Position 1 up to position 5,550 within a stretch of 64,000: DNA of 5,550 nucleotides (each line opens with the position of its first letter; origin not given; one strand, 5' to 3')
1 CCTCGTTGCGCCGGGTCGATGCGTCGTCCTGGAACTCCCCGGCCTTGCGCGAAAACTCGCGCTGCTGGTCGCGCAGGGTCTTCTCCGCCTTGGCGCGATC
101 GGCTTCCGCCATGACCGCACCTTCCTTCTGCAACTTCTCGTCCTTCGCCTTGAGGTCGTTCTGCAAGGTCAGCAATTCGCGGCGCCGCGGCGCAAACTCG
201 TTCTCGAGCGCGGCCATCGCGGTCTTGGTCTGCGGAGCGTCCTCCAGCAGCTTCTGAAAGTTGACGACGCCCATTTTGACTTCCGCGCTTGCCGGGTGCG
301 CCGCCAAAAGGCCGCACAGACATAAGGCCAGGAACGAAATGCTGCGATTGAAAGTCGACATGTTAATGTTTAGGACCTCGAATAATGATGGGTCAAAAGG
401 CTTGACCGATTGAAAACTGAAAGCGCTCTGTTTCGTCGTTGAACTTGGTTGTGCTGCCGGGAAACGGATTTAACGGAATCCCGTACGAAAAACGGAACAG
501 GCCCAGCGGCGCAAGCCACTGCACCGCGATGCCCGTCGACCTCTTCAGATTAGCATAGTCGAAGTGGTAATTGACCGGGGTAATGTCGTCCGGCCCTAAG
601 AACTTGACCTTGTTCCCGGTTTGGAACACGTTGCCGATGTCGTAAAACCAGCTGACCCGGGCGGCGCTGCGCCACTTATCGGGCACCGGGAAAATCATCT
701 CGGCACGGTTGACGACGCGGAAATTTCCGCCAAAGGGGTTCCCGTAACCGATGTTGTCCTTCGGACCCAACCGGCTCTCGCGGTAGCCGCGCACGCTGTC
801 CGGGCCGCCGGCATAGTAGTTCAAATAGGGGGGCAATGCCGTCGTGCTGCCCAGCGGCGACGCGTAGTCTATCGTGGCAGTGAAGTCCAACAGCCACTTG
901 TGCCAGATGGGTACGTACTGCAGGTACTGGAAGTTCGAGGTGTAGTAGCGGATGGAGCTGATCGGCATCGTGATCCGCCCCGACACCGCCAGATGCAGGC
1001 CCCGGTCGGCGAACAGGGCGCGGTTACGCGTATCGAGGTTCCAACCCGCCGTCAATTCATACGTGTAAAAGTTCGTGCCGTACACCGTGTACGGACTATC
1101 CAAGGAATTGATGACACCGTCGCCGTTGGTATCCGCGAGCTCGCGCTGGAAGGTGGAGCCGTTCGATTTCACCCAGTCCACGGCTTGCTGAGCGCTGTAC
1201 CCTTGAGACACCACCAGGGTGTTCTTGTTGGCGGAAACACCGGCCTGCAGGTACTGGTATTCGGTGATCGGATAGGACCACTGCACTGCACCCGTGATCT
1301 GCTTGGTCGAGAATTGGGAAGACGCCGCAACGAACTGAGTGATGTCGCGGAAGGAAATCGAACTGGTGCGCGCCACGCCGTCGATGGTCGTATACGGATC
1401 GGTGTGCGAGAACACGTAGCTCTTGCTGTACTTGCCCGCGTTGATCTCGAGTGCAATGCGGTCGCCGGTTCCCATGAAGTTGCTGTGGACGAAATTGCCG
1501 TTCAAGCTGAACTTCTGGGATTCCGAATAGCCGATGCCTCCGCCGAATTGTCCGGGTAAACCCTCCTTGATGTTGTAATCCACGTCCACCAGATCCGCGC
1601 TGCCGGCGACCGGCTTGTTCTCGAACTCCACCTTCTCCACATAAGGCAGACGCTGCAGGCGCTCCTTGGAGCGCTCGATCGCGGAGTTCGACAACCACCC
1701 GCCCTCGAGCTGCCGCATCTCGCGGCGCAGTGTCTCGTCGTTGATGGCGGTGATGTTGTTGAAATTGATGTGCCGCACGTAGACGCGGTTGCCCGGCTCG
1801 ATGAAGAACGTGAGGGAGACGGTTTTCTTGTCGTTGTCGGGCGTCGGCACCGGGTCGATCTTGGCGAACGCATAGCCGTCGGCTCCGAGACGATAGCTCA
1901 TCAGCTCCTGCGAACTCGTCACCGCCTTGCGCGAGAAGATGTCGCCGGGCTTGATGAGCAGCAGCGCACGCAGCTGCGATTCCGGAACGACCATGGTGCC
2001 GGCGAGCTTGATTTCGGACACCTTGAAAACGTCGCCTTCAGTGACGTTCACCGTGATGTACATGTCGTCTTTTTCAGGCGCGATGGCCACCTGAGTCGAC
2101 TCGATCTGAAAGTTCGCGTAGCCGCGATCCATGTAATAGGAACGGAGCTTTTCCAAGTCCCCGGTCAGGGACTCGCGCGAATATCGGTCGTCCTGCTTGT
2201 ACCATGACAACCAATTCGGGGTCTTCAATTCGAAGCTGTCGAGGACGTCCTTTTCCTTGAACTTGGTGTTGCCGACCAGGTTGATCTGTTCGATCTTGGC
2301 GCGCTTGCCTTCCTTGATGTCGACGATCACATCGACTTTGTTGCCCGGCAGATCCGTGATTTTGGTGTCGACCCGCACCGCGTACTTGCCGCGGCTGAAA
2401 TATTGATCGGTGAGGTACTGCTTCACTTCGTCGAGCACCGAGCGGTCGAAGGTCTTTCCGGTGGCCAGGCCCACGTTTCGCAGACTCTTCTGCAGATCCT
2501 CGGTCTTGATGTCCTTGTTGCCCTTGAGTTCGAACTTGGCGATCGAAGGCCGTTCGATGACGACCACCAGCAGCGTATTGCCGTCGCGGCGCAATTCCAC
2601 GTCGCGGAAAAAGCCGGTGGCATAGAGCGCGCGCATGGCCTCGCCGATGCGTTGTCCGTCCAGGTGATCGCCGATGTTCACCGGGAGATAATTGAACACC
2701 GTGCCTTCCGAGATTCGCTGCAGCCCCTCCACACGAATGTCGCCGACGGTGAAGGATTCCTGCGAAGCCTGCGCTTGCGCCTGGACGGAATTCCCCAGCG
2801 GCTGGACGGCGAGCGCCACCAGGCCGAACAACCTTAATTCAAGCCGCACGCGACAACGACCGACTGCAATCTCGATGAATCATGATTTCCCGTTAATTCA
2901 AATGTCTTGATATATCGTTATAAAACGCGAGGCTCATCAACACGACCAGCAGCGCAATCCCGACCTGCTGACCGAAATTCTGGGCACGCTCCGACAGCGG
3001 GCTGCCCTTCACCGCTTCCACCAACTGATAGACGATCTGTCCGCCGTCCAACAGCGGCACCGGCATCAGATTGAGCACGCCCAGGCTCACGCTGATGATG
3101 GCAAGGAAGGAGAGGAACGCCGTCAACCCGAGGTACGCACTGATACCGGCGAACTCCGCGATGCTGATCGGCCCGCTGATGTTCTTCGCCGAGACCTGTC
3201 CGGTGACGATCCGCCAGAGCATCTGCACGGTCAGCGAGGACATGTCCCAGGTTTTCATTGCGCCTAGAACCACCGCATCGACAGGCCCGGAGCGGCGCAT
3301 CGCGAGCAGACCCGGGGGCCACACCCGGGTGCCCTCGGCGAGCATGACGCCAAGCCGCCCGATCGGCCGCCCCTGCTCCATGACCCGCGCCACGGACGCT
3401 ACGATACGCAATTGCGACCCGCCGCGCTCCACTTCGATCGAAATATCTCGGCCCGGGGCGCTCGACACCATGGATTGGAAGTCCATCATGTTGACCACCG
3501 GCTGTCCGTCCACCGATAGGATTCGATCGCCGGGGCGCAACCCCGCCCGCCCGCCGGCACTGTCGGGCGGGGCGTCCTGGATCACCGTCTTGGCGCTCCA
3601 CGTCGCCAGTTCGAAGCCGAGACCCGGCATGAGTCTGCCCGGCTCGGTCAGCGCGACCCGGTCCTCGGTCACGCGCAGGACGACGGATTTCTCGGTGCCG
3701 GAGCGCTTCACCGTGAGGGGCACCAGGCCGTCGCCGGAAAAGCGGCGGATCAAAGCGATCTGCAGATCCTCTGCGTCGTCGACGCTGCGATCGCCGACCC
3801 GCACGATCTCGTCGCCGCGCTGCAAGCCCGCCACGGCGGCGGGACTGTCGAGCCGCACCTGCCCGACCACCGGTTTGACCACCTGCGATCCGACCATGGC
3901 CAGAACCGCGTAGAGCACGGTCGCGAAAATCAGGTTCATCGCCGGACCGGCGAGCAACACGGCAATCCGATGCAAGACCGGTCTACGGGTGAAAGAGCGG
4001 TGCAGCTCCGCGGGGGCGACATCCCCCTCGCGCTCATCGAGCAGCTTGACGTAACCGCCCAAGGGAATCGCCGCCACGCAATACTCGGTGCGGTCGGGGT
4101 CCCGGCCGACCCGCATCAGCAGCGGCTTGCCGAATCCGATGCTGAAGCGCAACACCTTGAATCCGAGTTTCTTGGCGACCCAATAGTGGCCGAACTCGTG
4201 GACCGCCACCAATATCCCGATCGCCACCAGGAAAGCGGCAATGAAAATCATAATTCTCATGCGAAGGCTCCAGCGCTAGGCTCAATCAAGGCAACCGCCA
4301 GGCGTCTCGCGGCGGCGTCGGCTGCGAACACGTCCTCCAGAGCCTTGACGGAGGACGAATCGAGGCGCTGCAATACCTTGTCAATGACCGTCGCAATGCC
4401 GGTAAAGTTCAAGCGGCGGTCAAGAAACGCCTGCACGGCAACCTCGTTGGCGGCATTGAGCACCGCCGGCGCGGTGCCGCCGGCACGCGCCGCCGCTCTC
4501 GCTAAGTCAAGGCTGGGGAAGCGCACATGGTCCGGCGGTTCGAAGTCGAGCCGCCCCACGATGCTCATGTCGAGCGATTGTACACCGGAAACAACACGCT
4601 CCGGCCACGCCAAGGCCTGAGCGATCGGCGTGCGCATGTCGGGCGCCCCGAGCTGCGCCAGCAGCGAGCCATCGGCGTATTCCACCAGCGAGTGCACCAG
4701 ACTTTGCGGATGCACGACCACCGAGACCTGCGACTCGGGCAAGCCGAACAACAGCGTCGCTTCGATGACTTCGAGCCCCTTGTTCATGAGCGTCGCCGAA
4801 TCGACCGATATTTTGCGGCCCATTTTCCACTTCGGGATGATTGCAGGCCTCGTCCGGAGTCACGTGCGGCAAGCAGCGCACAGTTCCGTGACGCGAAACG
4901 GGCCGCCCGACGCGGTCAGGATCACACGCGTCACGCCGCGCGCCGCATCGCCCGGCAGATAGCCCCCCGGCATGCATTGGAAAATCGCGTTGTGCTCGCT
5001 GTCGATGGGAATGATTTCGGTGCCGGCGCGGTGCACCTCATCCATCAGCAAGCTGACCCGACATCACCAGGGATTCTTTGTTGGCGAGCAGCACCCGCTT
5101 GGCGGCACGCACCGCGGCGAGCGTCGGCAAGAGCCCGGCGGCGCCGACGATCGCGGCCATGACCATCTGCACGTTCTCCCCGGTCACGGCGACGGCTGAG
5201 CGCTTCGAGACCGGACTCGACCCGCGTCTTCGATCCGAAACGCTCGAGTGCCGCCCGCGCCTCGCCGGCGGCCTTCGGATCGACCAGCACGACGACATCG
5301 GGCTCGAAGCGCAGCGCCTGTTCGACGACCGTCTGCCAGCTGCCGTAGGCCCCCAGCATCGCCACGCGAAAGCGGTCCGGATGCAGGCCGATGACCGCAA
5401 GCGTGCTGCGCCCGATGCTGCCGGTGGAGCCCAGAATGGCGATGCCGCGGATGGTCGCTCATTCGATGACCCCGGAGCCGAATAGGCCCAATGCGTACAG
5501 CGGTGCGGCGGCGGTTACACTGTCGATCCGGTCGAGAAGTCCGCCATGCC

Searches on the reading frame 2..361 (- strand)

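Call 78: search_protein_families(library=pfam, proteins=[window:2-361:-], max_evalue=0.001)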
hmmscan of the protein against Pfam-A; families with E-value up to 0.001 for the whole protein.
seq(120 aa): 1 family
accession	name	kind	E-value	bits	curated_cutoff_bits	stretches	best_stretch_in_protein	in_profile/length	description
PF03938.19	OmpH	-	3.9e-15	56.7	32.4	1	29-120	1-91/141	Outer membrane protein (OmpH-like)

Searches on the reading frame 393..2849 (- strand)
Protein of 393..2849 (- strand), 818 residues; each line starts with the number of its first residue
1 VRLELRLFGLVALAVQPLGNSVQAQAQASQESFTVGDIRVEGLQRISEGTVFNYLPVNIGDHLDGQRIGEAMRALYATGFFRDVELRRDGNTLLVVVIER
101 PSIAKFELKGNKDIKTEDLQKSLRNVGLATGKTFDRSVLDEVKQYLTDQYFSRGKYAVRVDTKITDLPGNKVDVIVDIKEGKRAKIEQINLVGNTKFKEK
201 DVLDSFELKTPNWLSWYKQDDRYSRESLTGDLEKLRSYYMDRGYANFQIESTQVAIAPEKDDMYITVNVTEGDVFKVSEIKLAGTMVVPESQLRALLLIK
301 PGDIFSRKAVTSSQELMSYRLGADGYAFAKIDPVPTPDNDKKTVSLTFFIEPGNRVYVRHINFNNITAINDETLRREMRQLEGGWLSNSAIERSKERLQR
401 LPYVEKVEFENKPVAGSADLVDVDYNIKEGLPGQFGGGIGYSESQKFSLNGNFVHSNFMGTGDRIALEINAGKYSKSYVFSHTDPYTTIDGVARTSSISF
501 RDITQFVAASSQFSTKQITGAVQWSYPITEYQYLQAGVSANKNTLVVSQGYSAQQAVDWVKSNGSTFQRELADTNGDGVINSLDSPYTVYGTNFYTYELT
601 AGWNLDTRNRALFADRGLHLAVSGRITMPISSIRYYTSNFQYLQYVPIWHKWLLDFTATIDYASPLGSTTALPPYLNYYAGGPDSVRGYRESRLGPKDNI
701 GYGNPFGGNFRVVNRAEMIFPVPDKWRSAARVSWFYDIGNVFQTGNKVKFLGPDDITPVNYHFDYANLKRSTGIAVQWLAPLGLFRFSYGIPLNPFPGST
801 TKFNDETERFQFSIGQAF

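Call 38: search_protein_families(library=ncbifam, proteins=[window:393-2849:-], max_evalue=0.00001)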
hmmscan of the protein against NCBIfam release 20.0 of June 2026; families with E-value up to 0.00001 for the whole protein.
window:393-2849:- (818 aa): 5 families
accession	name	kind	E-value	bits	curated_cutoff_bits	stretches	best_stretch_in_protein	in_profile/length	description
TIGR03303.1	OM_YaeT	equivalog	1.7e-223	744.1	297.15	1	33-818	1-741/741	outer membrane protein assembly factor BamA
NF008287.0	PRK11067.1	subfamily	5.2e-178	594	1181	1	26-818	17-802/802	outer membrane protein assembly factor BamA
NF047950.2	ATportTamA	equivalog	1e-26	93.7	625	2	670-797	452-555/569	autotransporter assembly complex protein TamA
NF052279.1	lipo_TamL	exception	4.8e-16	58.4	400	1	635-747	561-674/747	translocation and assembly module lipoprotein TamL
NF058613.1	OMPAssmBamADein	equivalog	9.7e-15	53.6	1050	1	20-277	15-265/857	outer membrane protein assembly factor BamA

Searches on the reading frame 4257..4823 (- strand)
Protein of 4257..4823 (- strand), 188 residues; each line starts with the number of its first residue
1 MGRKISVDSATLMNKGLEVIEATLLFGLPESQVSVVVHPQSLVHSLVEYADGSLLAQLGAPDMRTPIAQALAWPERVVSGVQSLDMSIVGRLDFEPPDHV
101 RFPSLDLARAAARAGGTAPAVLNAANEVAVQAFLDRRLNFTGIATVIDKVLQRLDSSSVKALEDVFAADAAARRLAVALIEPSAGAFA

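Call 38: search_protein_families(library=ncbifam, proteins=[window:4257-4823:-], max_evalue=0.00001)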
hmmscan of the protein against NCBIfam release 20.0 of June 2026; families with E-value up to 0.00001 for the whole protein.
window:4257-4823:- (188 aa): 3 families
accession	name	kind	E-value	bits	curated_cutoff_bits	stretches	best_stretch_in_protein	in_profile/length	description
NF009114.0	PRK12464.1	equivalog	3.4e-74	250.1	461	1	1-181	203-383/389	1-deoxy-D-xylulose-5-phosphate reductoisomerase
NF003938.0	PRK05447.1-1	equivalog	3.8e-71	240.2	515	1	1-181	214-394/398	1-deoxy-D-xylulose-5-phosphate reductoisomerase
TIGR00243.1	Dxr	equivalog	3.1e-68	230.5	315.7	1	1-177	205-381/389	1-deoxy-D-xylulose-5-phosphate reductoisomerase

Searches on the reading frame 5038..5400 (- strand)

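Call 50: search_protein_families(library=ncbifam, proteins=[window:5038-5400:-], max_evalue=0.0001)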
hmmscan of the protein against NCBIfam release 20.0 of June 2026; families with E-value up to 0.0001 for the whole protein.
window:5038-5400:- (120 aa): 3 families
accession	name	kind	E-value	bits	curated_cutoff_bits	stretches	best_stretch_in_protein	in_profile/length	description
NF003938.0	PRK05447.1-1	equivalog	1.9e-18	66.7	515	1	72-117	89-134/398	1-deoxy-D-xylulose-5-phosphate reductoisomerase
TIGR00243.1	Dxr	equivalog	2.5e-15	56.3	315.7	1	72-117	89-134/389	1-deoxy-D-xylulose-5-phosphate reductoisomerase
NF009114.0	PRK12464.1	equivalog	3.3e-13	49.3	461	1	72-117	88-133/389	1-deoxy-D-xylulose-5-phosphate reductoisomerase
